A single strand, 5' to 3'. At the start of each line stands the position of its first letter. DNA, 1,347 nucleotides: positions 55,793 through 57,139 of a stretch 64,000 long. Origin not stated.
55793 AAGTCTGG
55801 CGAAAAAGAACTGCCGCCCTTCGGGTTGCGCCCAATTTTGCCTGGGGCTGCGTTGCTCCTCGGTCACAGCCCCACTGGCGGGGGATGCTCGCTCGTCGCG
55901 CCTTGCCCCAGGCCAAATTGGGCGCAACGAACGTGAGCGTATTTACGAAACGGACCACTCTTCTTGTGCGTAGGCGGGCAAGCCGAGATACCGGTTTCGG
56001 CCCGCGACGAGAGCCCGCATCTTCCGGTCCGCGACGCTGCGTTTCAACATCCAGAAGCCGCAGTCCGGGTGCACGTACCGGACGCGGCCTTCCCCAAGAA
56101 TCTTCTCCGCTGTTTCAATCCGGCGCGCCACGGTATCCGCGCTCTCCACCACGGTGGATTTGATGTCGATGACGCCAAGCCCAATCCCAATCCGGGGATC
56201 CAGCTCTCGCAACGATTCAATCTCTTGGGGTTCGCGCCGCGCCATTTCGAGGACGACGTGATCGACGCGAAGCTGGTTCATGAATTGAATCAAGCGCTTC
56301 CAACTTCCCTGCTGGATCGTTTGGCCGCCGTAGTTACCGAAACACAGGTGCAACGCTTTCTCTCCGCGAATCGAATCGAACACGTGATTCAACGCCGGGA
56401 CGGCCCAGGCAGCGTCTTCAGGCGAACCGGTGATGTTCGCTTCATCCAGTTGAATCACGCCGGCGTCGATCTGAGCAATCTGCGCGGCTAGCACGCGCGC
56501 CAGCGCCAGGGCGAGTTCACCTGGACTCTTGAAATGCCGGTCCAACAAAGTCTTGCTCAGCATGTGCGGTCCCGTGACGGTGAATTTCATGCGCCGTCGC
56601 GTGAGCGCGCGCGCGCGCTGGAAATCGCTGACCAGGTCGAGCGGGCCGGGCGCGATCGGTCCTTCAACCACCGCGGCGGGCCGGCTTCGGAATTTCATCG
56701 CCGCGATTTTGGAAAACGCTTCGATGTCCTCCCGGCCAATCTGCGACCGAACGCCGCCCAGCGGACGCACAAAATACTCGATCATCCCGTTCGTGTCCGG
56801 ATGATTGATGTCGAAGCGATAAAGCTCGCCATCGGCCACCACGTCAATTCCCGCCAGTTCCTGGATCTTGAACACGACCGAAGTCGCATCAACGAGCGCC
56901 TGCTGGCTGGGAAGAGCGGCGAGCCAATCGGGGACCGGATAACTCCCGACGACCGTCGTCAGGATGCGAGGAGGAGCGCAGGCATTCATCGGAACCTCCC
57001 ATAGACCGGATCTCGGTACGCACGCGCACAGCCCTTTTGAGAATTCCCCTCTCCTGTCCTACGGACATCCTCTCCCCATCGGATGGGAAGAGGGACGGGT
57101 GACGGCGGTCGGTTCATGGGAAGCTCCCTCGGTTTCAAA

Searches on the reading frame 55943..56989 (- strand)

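Call 17: search_protein_families(library=pfam, proteins=[window:55943-56989:-])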
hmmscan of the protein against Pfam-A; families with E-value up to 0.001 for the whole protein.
window:55943-56989:- (348 aa): 1 family
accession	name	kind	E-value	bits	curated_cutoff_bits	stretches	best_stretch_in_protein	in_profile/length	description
PF01717.24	Meth_synt_2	-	6.7e-24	85.2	21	1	29-328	33-319/324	Cobalamin-independent synthase, Catalytic domain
